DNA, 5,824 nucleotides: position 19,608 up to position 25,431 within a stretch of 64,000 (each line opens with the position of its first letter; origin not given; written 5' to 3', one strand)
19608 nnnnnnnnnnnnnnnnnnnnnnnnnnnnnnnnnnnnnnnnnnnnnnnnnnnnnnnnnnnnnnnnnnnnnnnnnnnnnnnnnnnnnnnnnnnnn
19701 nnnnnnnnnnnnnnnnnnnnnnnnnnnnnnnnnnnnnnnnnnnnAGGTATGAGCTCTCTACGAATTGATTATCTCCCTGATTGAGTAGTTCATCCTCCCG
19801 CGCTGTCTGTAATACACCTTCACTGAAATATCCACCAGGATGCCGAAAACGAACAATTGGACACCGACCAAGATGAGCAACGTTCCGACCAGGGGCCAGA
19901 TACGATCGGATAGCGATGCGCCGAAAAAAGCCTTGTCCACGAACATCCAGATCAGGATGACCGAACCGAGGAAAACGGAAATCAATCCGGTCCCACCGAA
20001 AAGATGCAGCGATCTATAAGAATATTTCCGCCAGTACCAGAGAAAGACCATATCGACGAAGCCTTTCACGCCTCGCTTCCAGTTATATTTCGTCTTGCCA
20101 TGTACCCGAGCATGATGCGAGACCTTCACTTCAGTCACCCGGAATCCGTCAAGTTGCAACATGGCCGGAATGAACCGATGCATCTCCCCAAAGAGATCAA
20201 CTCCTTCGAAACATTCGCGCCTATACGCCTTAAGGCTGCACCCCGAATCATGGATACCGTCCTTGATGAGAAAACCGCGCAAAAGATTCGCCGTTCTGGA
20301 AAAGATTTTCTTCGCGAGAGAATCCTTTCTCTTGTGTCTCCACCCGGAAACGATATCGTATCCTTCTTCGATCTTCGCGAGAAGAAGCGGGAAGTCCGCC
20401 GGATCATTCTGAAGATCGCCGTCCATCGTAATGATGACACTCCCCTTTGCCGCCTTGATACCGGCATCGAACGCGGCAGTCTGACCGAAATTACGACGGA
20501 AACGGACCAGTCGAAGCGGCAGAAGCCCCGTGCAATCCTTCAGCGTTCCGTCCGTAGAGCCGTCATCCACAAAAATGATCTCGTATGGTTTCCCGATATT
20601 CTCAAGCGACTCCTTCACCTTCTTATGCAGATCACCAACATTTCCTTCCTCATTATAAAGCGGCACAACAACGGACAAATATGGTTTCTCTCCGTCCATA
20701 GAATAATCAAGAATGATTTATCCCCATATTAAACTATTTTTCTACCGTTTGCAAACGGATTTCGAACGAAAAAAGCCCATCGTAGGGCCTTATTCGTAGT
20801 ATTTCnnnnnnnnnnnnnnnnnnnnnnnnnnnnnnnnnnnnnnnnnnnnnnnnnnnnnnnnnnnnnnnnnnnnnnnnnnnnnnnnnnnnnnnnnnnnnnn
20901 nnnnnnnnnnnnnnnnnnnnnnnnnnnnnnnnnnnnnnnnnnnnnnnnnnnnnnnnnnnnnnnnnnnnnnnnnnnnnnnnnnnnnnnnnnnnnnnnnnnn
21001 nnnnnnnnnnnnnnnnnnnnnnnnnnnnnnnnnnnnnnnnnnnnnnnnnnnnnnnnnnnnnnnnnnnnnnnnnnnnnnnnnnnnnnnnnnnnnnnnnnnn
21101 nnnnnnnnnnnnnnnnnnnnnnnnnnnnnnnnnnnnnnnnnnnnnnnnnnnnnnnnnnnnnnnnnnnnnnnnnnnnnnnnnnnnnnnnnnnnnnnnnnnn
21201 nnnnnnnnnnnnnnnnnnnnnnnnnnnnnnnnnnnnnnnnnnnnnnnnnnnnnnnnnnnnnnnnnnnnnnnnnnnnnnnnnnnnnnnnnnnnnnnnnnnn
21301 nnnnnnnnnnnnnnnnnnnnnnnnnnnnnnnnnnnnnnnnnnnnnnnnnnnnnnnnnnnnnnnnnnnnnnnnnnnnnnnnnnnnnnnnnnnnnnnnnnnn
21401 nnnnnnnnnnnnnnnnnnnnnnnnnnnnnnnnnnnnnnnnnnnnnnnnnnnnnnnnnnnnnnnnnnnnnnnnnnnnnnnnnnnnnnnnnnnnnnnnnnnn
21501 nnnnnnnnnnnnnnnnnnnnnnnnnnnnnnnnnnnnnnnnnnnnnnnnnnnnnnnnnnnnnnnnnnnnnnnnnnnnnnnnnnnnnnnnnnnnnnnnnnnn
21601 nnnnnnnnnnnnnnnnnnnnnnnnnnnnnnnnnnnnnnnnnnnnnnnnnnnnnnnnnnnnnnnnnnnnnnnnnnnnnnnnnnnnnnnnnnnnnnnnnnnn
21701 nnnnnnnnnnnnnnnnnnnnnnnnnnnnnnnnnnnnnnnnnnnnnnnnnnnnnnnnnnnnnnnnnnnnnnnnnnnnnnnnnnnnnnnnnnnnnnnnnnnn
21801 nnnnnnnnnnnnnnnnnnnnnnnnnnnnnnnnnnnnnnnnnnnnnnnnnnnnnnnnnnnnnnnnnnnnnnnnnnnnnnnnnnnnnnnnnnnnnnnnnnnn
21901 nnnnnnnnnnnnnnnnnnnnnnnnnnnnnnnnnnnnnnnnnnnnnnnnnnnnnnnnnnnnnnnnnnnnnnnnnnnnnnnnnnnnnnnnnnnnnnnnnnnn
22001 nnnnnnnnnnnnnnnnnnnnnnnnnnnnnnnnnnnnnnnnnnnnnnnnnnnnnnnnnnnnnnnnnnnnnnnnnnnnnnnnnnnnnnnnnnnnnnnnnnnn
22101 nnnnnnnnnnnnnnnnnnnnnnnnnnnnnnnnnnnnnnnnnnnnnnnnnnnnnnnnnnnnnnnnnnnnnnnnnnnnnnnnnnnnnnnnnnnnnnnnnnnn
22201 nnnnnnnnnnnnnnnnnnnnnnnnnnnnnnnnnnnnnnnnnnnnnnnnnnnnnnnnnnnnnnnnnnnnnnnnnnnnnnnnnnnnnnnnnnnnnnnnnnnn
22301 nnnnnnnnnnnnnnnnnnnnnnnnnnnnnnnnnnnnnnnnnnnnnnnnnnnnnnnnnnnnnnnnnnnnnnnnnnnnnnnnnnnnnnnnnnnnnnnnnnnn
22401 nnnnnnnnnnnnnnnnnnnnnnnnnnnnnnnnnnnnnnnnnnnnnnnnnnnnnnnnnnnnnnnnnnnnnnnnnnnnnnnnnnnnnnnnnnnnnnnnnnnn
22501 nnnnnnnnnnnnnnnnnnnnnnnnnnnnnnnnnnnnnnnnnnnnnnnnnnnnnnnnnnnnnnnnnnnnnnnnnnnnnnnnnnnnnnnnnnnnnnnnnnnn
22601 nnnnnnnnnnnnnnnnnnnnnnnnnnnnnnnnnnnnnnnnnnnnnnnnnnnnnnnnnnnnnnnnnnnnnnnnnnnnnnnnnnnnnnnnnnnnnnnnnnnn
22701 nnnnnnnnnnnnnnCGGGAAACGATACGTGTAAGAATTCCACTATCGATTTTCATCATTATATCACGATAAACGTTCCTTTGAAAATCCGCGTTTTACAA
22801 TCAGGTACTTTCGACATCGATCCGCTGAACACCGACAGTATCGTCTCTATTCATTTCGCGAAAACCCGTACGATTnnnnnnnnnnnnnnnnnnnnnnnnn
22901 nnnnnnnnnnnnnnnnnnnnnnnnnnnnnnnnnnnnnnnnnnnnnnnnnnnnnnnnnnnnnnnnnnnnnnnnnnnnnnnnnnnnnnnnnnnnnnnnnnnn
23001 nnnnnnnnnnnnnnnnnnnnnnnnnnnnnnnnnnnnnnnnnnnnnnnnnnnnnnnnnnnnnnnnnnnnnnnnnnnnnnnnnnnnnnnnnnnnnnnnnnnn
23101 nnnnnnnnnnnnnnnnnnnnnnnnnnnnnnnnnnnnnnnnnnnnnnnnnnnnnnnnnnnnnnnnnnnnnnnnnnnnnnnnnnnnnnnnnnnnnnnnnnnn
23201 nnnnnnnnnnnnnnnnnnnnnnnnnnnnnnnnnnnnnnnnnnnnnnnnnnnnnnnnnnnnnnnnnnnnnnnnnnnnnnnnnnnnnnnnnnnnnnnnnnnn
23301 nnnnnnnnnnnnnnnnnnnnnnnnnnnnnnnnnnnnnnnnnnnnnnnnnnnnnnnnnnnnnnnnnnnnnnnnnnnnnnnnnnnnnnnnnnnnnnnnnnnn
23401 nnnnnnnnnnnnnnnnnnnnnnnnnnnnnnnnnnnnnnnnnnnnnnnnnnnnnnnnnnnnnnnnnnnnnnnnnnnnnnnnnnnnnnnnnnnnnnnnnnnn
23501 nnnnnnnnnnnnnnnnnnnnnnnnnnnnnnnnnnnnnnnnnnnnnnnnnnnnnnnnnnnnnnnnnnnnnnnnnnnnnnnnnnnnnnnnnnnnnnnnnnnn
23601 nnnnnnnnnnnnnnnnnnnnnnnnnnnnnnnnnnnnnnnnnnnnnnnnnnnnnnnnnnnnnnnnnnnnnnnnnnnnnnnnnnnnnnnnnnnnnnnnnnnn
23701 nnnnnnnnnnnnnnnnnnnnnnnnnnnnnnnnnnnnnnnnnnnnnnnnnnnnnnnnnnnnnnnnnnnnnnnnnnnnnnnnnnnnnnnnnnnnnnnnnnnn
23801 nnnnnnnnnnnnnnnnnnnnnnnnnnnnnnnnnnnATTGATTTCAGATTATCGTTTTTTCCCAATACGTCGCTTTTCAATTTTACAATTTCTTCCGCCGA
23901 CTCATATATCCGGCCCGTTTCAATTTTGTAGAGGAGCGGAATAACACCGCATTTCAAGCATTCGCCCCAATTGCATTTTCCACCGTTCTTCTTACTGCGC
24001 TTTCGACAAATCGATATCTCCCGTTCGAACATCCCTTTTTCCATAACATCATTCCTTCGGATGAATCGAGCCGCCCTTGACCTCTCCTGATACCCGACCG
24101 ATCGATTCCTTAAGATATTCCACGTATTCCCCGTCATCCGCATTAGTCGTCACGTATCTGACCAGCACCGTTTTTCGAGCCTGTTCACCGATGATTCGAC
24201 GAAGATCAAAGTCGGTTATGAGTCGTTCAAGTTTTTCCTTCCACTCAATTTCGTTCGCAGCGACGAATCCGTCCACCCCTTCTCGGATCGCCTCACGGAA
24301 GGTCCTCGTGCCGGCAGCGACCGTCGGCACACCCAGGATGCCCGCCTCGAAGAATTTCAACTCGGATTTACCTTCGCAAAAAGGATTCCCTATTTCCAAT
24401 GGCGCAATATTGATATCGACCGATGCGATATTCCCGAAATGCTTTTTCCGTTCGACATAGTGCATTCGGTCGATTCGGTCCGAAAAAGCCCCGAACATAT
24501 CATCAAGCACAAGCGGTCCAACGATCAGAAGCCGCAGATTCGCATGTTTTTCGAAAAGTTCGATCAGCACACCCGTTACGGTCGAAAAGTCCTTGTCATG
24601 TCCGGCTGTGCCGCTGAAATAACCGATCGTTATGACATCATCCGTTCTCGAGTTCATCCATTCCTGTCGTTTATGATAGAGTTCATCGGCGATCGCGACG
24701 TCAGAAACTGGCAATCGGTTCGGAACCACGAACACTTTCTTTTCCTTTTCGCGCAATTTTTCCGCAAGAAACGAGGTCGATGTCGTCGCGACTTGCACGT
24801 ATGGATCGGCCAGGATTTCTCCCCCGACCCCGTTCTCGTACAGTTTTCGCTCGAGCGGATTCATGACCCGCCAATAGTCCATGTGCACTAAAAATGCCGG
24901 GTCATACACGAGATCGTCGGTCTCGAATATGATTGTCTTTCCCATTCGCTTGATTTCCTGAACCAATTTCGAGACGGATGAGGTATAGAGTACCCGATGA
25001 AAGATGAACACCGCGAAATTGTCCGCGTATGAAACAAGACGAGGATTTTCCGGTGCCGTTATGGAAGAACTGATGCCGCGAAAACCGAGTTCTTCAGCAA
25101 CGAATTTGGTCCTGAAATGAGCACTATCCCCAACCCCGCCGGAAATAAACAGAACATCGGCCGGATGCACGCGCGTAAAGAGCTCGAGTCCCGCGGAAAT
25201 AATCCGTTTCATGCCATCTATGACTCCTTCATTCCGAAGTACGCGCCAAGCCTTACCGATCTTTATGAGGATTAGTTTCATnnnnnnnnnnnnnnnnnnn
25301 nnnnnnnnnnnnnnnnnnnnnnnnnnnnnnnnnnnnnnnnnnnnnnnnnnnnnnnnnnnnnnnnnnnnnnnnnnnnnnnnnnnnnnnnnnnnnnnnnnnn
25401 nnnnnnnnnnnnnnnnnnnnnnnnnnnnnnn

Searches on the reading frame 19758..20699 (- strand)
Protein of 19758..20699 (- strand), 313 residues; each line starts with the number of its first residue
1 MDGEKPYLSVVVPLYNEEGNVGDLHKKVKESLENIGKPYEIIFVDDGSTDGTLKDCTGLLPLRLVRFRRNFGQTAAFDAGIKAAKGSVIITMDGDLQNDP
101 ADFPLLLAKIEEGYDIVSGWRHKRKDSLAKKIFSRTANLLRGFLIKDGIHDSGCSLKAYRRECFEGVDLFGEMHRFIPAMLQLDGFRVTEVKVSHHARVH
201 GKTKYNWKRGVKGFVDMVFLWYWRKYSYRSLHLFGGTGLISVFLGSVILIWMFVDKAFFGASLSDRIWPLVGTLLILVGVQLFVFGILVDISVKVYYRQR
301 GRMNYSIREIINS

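Call 15: search_protein_families(library=pfam, proteins=[window:19758-20699:-], max_evalue=0.001)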
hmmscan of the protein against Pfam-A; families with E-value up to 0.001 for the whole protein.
window:19758-20699:- (313 aa): 2 families
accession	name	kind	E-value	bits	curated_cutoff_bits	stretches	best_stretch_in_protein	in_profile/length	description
PF00535.33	Glycos_transf_2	-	9.1e-32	110.7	23.3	1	9-165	1-165/168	Glycosyl transferase family 2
PF10111.15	Glyco_tranf_2_2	-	1.9e-05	24.8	27.3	1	9-97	1-93/276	Glycosyltransferase like family 2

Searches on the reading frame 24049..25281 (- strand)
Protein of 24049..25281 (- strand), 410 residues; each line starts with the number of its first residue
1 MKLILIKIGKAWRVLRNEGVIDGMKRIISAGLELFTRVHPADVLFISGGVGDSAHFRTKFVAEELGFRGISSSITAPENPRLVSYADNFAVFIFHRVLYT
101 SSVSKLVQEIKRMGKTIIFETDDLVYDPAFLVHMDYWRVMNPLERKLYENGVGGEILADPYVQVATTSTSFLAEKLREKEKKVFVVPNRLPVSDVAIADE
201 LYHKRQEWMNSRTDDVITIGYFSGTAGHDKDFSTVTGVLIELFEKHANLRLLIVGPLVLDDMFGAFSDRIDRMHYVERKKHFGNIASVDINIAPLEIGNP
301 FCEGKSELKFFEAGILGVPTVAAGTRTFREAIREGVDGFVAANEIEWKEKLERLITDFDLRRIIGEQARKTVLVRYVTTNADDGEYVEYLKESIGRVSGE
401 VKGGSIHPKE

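Call 15: search_protein_families(library=pfam, proteins=[window:24049-25281:-], max_evalue=0.001)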
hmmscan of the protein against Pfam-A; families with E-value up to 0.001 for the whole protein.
window:24049-25281:- (410 aa): 3 families
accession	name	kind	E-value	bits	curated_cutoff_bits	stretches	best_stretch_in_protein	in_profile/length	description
PF13692.12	Glyco_trans_1_4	-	7.7e-08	33.1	27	1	241-357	26-142/142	Glycosyl transferases group 1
PF13524.12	Glyco_trans_1_2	-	7.6e-07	29.6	25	1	245-376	11-133/144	Glycosyl transferase-like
PF00534.26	Glycos_transf_1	-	8.7e-07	29.1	26.4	1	311-370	110-171/172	Glycosyl transferases group 1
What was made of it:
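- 22876..26495 (-): Downstream same-strand genes, probably co-transcribed: GT4 (25278-26495), GT1-like (24049-25281, 4-nt overlap with the GT4 gene), NAD-dependent epimerase (22876-23835). Pfam (call 15).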
